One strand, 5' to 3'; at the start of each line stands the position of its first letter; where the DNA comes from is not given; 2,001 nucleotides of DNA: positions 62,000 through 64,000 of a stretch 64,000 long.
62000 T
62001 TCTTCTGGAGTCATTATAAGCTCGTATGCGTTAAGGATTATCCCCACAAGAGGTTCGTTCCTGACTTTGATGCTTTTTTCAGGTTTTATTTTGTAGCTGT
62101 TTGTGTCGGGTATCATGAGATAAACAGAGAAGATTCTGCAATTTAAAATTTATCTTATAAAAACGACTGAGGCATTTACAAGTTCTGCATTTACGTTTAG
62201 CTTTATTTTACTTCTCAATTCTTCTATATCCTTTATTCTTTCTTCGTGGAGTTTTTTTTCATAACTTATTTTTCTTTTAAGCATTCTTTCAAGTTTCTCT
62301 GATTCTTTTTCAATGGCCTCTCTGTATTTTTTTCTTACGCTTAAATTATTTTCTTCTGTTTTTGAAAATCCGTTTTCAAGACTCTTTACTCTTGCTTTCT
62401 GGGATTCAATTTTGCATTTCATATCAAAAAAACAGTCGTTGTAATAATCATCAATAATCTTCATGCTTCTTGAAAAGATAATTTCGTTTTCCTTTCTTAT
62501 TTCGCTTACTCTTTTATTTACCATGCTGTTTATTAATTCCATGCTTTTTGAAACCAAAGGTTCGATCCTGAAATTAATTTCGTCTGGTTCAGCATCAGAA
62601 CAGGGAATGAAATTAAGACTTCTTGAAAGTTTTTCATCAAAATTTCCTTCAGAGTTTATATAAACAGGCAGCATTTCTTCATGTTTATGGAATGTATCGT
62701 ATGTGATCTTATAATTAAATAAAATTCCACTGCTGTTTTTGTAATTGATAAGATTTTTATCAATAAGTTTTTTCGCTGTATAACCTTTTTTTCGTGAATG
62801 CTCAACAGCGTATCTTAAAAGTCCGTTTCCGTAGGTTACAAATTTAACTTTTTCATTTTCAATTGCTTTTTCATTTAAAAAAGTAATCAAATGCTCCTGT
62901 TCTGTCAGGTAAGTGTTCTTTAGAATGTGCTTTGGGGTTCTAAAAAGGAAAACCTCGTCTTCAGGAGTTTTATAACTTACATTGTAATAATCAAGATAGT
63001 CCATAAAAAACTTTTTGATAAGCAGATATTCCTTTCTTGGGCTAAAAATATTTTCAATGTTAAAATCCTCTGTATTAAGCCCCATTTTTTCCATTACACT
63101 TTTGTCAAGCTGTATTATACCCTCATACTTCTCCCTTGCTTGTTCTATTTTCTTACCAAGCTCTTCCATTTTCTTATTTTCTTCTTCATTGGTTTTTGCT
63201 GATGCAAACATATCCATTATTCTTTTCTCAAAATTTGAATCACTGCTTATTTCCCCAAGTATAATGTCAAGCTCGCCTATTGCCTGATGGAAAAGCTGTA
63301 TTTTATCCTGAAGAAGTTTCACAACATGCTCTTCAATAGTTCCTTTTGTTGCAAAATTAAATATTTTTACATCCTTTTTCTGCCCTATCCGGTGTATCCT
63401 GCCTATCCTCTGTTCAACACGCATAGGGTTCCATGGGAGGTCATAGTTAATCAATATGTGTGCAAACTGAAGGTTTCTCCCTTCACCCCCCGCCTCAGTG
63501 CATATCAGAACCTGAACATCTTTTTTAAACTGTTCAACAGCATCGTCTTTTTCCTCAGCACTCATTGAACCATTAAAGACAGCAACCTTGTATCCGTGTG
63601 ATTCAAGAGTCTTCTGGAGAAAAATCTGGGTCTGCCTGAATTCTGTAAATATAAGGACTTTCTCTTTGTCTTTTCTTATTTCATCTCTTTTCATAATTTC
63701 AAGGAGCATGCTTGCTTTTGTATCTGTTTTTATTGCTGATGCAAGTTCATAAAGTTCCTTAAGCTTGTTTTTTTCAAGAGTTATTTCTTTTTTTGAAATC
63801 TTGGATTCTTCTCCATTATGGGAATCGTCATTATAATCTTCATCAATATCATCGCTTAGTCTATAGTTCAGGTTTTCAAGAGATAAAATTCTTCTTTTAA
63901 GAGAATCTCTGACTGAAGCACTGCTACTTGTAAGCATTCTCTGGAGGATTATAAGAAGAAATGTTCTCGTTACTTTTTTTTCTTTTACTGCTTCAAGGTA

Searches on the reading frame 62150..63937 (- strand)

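Call 19: search_protein_families(library=pfam, proteins=[window:62150-63937:-], max_evalue=0.01)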
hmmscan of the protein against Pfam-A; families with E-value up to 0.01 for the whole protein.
window:62150-63937:- (595 aa): 1 family
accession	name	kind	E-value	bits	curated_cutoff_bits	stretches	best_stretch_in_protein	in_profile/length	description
PF00271.37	Helicase_C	-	6.9e-26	91.1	23.5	1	75-185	3-110/110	Helicase conserved C-terminal domain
